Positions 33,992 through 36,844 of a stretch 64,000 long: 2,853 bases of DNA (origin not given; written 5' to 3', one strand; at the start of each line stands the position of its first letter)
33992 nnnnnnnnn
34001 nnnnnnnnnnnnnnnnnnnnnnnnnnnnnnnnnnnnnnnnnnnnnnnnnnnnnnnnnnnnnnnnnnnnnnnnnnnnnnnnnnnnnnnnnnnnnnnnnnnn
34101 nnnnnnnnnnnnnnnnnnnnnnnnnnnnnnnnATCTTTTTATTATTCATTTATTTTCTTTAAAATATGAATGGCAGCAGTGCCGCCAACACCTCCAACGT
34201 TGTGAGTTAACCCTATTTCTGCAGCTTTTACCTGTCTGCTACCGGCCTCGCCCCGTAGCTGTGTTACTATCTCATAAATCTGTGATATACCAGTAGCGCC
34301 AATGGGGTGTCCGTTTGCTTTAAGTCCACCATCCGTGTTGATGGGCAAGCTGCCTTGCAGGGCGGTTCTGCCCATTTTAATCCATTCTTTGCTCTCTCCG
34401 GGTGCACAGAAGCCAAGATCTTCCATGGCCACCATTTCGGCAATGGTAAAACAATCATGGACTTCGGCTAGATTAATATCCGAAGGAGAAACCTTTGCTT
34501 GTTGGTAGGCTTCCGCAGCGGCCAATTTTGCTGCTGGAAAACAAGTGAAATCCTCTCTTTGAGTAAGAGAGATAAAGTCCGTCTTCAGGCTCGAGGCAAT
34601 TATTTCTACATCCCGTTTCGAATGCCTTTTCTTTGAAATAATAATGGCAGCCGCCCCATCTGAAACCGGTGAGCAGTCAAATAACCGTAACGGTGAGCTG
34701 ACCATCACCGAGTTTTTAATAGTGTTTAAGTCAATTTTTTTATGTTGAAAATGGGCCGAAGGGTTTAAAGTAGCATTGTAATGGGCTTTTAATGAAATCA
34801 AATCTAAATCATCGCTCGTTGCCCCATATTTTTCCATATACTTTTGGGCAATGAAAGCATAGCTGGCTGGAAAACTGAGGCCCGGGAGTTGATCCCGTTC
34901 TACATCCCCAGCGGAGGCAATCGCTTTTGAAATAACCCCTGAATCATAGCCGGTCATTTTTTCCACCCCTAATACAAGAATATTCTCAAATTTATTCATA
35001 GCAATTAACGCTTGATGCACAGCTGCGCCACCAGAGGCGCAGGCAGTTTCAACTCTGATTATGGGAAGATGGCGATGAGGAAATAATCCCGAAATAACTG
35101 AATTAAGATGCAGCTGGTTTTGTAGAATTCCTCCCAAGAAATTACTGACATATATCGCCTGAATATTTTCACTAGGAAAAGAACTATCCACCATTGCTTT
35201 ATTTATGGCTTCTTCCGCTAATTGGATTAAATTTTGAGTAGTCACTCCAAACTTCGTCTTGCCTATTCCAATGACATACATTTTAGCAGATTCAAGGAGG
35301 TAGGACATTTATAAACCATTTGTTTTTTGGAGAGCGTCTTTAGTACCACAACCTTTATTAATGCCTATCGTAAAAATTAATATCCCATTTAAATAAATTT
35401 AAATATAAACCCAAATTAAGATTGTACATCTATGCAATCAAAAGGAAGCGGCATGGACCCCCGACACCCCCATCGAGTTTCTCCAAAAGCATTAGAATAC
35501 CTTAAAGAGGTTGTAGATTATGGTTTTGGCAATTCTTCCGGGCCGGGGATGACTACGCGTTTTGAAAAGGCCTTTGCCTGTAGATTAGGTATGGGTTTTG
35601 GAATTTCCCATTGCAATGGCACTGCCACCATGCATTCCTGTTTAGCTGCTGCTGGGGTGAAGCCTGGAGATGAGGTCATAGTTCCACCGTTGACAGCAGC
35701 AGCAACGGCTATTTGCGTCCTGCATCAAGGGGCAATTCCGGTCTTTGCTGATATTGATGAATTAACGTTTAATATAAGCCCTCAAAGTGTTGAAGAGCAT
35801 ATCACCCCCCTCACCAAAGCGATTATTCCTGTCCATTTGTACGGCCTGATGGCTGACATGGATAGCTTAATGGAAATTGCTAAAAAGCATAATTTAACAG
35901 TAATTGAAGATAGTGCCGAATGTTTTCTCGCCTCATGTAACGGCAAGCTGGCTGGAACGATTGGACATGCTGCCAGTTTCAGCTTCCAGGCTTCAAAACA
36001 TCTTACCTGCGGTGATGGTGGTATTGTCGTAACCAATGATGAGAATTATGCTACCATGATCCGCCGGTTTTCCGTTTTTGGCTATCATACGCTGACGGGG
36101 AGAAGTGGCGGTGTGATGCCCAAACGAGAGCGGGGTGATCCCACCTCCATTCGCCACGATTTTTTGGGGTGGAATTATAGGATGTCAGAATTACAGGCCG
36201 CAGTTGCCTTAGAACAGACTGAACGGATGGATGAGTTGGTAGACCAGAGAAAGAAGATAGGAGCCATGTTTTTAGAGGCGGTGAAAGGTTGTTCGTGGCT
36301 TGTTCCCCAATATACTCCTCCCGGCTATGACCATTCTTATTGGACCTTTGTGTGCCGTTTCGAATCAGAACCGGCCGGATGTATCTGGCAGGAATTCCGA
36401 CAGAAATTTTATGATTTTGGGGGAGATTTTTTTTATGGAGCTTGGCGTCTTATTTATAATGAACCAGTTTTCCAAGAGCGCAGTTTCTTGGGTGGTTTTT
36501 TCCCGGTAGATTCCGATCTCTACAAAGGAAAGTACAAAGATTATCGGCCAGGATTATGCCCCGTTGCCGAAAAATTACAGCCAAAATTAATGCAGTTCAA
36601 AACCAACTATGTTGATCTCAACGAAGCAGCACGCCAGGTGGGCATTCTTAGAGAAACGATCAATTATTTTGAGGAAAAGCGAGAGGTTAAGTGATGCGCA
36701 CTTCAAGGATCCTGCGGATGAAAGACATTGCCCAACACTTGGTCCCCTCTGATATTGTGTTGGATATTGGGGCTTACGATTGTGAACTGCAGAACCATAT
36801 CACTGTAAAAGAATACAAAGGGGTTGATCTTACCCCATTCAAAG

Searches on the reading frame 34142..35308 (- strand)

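Call 11: search_protein_families(library=pfam, proteins=[window:34142-35308:-], max_evalue=0.001)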
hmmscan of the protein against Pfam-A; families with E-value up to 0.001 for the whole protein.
window:34142-35308:- (388 aa): 5 families
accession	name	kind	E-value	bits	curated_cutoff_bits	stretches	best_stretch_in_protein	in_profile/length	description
PF22691.2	Thiolase_C_1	-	3.9e-50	169.8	28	1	246-385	7-144/144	Thiolase C-terminal domain-like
PF00108.29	Thiolase_N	-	3.7e-17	63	26.4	1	12-226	3-258/260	Thiolase, N-terminal domain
PF02803.24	Thiolase_C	-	8.2e-10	38.8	27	1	261-369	25-115/123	Thiolase, C-terminal domain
PF08545.16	ACP_syn_III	-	0.00019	21.7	24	0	216-244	53-79/80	3-Oxoacyl-[acyl-carrier-protein (ACP)] synthase III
PF00109.32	ketoacyl-synt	-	0.00072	19.7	20.8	0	82-123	166-209/252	Beta-ketoacyl synthase, N-terminal domain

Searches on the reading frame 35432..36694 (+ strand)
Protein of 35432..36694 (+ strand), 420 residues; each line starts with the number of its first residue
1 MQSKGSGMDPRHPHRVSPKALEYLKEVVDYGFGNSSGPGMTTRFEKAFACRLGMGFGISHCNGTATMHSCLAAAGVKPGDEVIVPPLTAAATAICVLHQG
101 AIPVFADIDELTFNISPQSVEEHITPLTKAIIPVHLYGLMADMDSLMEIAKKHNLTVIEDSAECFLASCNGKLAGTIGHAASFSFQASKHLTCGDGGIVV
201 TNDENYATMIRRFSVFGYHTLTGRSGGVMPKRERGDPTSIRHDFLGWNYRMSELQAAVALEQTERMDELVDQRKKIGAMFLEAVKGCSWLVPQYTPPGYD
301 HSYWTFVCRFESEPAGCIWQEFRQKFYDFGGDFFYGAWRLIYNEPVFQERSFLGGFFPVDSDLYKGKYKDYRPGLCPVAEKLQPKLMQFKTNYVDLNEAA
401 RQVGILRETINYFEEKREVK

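Call 11: search_protein_families(library=pfam, proteins=[window:35432-36694:+], max_evalue=0.001)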
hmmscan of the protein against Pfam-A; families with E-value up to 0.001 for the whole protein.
window:35432-36694:+ (420 aa): 2 families
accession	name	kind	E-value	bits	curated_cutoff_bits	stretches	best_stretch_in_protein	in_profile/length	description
PF01041.23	DegT_DnrJ_EryC1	-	1e-83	282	19.8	1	20-350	7-320/360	DegT/DnrJ/EryC1/StrS aminotransferase family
PF01212.27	Beta_elim_lyase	-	0.00018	21.4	27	1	140-216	148-215/288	Beta-eliminating lyase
